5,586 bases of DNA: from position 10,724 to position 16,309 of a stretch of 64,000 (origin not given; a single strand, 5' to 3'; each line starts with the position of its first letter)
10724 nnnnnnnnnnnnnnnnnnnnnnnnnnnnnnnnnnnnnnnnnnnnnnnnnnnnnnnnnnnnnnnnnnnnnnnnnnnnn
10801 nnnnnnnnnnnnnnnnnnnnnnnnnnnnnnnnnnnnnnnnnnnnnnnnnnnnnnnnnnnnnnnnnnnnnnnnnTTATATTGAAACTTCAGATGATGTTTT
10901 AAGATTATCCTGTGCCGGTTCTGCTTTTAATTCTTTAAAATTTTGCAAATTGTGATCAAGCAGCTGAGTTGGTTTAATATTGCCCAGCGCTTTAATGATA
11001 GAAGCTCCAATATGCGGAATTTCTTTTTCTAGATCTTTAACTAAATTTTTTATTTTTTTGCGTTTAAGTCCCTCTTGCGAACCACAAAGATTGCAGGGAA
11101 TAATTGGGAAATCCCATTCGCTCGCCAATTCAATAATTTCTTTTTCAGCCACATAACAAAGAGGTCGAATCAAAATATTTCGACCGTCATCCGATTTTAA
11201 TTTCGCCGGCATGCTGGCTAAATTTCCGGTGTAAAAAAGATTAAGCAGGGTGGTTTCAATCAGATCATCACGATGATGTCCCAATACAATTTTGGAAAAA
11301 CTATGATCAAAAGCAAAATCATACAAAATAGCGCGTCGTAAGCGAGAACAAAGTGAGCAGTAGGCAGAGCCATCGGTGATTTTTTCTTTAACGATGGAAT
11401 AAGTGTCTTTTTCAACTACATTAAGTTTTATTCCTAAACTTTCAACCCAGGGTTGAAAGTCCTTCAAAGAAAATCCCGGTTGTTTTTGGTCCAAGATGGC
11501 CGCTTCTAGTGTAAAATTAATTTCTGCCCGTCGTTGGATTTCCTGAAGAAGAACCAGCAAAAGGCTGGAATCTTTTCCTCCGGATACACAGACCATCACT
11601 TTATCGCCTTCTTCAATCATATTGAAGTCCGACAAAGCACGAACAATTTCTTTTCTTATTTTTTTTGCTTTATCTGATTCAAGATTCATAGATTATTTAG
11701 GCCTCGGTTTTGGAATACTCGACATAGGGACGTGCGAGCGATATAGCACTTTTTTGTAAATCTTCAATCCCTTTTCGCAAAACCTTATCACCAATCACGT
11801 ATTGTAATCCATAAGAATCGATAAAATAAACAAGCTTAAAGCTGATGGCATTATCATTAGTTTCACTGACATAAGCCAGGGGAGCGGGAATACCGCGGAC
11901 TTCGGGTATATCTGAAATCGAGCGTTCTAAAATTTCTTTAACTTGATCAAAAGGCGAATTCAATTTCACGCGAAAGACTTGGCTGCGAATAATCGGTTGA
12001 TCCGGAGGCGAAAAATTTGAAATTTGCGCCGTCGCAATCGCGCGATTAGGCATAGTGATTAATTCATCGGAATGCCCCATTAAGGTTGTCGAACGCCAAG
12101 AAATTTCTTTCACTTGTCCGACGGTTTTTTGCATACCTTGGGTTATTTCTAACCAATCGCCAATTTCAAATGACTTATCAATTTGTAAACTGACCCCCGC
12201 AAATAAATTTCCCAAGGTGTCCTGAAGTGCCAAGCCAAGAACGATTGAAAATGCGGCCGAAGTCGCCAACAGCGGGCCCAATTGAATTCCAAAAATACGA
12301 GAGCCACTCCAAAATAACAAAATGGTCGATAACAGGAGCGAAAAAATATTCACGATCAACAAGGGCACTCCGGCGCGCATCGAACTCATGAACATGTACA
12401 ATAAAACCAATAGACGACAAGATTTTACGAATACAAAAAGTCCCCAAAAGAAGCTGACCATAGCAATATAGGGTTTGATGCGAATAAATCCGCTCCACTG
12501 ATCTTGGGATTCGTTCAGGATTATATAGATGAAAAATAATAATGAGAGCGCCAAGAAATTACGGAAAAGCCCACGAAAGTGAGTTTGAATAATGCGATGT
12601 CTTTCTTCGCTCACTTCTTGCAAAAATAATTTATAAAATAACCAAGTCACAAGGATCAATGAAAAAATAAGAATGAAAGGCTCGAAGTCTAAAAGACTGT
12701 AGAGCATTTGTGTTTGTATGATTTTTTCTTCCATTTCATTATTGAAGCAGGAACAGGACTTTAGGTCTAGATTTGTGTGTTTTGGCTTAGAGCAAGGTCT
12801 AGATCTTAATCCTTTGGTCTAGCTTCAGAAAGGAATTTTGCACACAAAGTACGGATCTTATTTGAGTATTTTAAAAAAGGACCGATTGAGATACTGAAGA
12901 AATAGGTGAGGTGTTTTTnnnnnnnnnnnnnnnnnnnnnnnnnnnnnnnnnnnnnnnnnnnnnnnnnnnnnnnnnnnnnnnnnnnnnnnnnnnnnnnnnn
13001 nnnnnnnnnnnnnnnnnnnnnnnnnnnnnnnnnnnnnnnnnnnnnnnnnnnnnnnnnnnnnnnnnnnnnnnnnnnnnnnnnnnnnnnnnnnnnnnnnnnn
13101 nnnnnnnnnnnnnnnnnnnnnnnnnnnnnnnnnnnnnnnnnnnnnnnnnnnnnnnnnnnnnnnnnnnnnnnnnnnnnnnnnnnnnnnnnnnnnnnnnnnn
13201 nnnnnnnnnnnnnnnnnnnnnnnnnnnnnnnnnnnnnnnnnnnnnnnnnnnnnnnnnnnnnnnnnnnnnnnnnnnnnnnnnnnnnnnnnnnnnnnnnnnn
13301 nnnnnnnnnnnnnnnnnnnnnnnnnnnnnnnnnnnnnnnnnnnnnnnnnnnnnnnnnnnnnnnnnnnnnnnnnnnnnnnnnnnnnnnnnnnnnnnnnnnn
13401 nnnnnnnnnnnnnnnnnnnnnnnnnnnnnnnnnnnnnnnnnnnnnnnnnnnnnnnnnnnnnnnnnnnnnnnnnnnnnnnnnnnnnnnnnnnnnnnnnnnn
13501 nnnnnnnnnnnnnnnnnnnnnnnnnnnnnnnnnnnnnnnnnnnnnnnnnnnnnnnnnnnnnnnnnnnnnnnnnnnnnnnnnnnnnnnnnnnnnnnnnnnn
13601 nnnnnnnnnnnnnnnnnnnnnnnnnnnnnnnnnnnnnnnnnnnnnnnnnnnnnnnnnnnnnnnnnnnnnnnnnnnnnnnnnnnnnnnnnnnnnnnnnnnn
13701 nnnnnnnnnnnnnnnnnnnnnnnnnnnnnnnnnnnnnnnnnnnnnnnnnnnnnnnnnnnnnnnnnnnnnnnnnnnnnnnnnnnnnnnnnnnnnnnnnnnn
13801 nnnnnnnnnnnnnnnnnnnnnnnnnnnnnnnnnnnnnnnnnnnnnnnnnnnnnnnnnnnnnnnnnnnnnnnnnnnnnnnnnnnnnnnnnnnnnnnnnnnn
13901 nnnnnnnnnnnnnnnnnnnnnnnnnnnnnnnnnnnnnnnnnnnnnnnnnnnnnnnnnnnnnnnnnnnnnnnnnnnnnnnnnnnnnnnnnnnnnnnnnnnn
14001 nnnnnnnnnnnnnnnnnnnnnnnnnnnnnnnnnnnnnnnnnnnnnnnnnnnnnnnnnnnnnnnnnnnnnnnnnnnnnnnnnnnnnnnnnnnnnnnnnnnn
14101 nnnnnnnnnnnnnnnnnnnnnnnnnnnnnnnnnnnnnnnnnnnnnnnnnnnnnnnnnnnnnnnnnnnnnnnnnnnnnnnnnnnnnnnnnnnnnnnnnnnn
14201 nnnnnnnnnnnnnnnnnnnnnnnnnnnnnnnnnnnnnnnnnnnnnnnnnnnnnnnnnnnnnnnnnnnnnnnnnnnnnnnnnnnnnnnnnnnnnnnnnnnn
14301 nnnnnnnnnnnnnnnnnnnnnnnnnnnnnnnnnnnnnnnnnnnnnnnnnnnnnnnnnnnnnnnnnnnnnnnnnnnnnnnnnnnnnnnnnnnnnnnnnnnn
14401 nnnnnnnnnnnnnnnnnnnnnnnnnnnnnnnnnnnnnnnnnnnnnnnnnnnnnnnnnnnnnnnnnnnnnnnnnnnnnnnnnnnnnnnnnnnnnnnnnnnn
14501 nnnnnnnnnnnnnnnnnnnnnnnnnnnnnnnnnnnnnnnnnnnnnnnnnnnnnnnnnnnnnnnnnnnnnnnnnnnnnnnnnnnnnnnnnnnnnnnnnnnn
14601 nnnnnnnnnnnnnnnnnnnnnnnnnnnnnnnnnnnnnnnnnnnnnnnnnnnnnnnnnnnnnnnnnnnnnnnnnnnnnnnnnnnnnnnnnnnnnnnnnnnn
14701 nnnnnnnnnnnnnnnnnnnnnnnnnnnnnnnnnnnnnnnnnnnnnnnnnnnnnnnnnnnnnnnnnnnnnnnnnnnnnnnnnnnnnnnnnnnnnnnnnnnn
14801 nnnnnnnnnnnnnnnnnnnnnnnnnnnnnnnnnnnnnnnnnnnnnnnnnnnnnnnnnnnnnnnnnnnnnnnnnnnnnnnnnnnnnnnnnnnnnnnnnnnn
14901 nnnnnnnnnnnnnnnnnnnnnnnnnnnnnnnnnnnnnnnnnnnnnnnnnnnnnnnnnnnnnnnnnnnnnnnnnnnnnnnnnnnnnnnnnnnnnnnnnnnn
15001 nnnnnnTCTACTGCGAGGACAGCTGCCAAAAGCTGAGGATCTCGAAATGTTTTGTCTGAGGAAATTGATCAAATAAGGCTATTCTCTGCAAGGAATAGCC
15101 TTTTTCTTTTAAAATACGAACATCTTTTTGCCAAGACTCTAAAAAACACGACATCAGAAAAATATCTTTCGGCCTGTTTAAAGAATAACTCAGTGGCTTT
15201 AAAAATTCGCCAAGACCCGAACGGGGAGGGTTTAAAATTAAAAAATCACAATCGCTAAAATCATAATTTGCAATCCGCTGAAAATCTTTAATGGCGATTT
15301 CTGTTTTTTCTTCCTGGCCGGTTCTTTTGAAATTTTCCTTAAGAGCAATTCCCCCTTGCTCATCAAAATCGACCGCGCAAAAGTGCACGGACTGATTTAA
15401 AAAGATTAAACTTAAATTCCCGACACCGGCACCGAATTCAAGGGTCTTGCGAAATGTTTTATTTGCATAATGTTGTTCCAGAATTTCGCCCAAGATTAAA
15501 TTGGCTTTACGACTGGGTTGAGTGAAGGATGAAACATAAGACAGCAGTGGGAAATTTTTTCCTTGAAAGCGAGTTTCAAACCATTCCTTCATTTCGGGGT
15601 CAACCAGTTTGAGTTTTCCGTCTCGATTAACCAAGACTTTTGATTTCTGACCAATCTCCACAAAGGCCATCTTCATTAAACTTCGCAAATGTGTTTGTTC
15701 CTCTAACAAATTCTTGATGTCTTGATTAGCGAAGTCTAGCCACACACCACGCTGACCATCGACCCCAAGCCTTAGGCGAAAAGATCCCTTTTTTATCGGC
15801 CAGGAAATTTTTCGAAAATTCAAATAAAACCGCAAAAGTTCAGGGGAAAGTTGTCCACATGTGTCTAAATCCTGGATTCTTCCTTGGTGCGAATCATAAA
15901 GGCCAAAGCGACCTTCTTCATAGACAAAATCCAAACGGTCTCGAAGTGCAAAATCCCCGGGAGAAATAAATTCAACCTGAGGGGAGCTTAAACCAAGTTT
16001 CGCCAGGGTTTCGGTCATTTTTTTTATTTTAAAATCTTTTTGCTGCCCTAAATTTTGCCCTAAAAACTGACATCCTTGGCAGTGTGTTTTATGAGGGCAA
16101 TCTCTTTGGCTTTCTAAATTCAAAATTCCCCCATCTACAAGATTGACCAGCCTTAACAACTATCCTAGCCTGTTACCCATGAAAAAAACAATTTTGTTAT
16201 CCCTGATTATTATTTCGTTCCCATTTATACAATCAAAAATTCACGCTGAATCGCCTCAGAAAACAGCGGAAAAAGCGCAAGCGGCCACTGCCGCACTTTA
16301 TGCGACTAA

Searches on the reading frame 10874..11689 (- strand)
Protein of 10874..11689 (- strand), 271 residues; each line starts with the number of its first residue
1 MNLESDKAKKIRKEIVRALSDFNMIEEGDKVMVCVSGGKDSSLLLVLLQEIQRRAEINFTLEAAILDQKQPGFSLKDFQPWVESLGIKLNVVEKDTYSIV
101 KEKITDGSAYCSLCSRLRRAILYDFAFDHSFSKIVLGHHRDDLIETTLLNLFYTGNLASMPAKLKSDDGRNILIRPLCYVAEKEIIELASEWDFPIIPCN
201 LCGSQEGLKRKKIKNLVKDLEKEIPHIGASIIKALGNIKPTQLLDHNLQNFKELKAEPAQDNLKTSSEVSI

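Call 96: search_protein_families(library=pfam, proteins=[window:10874-11689:-], max_evalue=0.00001)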
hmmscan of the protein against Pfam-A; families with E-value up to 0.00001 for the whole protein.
window:10874-11689:- (271 aa): 2 families
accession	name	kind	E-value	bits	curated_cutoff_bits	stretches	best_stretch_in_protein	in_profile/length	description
PF01171.26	ATP_bind_3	-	1.1e-14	55.1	27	1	30-191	1-158/182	PP-loop family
PF02540.23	NAD_synthase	-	2.7e-06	27.2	21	1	27-137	17-126/242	NAD synthase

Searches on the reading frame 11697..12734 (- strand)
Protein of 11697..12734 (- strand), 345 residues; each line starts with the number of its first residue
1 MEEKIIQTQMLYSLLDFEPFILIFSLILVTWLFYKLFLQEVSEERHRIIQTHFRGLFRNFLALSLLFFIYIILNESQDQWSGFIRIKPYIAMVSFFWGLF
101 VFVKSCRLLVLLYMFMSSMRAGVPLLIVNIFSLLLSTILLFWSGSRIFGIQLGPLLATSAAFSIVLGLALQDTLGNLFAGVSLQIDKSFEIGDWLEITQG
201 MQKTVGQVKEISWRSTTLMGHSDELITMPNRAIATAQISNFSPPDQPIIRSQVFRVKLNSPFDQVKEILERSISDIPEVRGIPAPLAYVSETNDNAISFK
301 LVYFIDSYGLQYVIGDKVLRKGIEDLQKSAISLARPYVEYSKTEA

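Call 96: search_protein_families(library=pfam, proteins=[window:11697-12734:-], max_evalue=0.00001)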
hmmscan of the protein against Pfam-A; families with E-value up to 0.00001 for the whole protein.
window:11697-12734:- (345 aa): 1 family
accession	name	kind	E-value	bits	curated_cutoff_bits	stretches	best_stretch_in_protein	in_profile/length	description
PF00924.24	MS_channel_2nd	-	1.6e-17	63.8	20.2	1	172-242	1-67/68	Mechanosensitive ion channel, beta-domain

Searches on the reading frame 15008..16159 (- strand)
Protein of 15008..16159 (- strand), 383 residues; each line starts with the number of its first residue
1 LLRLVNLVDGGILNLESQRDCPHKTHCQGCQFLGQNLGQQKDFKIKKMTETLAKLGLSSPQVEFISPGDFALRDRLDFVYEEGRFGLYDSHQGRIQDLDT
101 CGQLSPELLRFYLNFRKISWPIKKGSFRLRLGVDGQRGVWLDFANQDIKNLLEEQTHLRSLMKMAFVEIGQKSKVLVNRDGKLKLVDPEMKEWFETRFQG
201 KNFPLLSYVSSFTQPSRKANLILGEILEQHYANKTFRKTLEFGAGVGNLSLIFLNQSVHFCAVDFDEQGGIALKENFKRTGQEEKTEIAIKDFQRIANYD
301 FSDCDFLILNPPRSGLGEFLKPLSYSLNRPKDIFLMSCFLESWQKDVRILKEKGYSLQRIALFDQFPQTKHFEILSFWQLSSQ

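Call 12: search_protein_families(library=pfam, proteins=[window:15008-16159:-])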
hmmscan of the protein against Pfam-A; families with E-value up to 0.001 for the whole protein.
window:15008-16159:- (383 aa): 2 families
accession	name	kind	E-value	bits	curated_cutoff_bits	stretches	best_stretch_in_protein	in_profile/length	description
PF05958.17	tRNA_U5-meth_tr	-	8.8e-10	38.6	23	1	198-374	165-350/357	tRNA (Uracil-5-)-methyltransferase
PF05175.20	MTS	-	2.3e-05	24.6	23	1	226-312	22-107/170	Methyltransferase small domain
